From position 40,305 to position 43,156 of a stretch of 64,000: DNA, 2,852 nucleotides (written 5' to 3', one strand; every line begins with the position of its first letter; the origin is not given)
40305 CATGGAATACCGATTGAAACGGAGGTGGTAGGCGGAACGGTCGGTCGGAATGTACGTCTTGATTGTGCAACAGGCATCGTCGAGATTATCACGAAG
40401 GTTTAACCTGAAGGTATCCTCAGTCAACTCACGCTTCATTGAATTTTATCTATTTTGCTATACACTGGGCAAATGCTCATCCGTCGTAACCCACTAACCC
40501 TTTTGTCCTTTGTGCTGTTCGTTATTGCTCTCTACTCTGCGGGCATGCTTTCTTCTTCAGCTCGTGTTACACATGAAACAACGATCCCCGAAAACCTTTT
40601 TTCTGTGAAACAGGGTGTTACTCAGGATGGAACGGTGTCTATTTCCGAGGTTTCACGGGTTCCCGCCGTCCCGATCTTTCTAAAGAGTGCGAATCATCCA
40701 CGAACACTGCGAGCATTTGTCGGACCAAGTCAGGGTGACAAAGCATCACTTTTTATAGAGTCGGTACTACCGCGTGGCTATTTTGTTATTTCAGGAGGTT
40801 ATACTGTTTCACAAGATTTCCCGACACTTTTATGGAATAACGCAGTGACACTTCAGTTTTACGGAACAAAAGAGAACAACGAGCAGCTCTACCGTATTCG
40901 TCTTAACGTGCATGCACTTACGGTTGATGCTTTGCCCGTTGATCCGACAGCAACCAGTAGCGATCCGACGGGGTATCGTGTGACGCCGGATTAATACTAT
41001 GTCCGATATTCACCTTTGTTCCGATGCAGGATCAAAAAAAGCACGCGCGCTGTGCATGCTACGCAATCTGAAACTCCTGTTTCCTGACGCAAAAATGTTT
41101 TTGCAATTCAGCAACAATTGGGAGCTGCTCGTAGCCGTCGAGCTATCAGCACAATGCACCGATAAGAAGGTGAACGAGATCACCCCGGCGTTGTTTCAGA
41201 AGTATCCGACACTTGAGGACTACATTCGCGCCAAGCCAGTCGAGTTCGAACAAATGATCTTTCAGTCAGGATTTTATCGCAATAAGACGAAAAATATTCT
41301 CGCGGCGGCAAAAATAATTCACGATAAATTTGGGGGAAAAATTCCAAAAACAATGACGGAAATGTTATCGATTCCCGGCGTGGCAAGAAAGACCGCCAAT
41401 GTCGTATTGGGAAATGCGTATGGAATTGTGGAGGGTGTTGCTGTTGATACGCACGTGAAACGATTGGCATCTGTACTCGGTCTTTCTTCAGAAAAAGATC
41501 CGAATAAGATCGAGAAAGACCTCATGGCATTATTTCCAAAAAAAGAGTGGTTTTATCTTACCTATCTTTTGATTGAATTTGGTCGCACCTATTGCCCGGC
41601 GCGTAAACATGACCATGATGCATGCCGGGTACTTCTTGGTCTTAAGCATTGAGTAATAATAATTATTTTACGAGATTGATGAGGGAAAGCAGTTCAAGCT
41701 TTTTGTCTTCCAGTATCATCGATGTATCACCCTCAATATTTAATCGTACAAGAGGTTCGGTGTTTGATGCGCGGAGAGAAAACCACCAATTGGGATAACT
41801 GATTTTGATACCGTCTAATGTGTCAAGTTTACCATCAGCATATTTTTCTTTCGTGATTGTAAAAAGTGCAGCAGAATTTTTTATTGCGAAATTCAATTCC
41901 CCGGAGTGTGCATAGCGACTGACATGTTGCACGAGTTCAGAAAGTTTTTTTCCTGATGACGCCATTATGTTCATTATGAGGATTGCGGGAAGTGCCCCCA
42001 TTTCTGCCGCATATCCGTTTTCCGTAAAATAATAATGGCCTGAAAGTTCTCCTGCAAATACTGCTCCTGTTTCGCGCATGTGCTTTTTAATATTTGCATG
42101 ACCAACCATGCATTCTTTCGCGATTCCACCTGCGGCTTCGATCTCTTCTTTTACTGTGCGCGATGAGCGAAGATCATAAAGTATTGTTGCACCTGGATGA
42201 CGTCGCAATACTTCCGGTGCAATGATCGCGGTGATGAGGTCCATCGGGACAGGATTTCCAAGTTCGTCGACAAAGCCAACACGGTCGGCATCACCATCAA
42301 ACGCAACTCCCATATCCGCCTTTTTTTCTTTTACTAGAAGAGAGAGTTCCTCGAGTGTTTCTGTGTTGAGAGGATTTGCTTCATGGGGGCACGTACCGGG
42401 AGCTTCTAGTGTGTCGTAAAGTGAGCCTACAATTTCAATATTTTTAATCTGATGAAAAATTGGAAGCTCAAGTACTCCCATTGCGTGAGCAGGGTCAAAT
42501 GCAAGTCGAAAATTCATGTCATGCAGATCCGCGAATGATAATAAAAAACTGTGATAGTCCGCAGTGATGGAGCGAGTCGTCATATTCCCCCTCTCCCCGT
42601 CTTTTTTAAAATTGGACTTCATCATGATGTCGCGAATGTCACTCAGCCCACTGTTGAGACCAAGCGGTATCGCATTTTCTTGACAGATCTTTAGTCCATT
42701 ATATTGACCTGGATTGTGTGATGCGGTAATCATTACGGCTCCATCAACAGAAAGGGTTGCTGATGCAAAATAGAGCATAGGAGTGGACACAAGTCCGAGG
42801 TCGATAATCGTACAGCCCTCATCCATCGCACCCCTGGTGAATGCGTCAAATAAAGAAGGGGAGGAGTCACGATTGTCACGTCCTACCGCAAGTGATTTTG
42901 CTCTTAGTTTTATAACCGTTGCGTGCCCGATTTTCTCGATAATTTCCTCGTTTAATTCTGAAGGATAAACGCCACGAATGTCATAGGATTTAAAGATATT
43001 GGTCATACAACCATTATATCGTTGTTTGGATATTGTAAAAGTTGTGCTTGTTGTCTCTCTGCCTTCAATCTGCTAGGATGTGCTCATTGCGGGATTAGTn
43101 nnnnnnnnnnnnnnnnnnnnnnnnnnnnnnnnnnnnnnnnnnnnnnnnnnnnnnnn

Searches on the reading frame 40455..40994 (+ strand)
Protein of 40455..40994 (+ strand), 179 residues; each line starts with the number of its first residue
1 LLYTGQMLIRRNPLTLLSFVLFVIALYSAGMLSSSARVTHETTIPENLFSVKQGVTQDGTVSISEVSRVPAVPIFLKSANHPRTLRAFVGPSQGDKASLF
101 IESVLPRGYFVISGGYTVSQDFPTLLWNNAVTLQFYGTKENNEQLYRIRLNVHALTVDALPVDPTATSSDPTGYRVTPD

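Call 4: search_protein_families(library=pfam, proteins=[window:40455-40994:+])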
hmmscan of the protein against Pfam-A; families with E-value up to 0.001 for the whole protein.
window:40455-40994:+ (179 aa): 0 families

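Call 71: search_protein_families(library=ncbifam, proteins=[window:40473-40994:+], max_evalue=0.01)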
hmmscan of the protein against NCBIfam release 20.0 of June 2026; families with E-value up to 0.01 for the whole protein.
window:40473-40994:+ (173 aa): 0 families

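Call 86: predict_structure(protein=window:40473-40994:+)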
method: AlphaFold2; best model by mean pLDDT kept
length: 173 residues; sequences in the alignment: 1
mean_pLDDT: 40.6   pTM: 0.22
mean pLDDT of the five models: 40.6, 39.7, 38.1, 37.9, 36.0
residues with pLDDT >= 90: 0; 70-90: 18; 50-70: 7; < 50: 148
segments of 3 or more residues with pLDDT < 50: 27-173
pLDDT, mean of each block of 10 residues (from residue 1): 64 83 56 32 33 30 34 37 42 39 29 30 37 37 38 35 38 27
secondary structure, 60 per line:
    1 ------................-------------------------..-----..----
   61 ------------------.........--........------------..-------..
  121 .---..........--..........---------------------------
elements in order: H7-22 E79-87 E90-97 E119-121 E125-134 E137-146

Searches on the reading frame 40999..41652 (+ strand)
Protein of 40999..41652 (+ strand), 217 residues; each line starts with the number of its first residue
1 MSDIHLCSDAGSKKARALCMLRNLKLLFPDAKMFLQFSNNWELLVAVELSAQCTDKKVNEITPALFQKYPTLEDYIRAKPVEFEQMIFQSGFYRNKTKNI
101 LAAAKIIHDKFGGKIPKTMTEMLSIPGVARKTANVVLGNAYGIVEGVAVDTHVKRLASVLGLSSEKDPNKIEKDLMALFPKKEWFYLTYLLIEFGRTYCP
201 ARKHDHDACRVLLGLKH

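Call 4: search_protein_families(library=pfam, proteins=[window:40999-41652:+])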
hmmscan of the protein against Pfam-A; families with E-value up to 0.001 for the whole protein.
window:40999-41652:+ (217 aa): 2 families
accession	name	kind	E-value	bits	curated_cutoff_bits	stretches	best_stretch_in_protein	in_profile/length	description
PF00730.31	HhH-GPD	-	2.2e-22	79.9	26.2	1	49-181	5-108/108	HhH-GPD superfamily base excision DNA repair protein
PF00633.29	HHH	-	1.8e-05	24.7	24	1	110-137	1-28/30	Helix-hairpin-helix motif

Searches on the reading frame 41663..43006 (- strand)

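Call 4: search_protein_families(library=pfam, proteins=[window:41663-43006:-])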
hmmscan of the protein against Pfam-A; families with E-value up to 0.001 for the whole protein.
window:41663-43006:- (447 aa): 4 families
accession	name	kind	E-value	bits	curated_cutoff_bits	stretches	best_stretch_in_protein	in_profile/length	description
PF02878.22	PGM_PMM_I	-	1.5e-35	122.3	22.5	1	3-130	2-133/138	Phosphoglucomutase/phosphomannomutase, alpha/beta/alpha domain I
PF02880.22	PGM_PMM_III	-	3.1e-20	72.8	20.7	1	256-365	3-115/115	Phosphoglucomutase/phosphomannomutase, alpha/beta/alpha domain III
PF02879.22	PGM_PMM_II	-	5.1e-14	53.1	29.3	1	151-250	3-103/103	Phosphoglucomutase/phosphomannomutase, alpha/beta/alpha domain II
PF00408.26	PGM_PMM_IV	-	4.9e-07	30.2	23.1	1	391-433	21-59/68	Phosphoglucomutase/phosphomannomutase, C-terminal domain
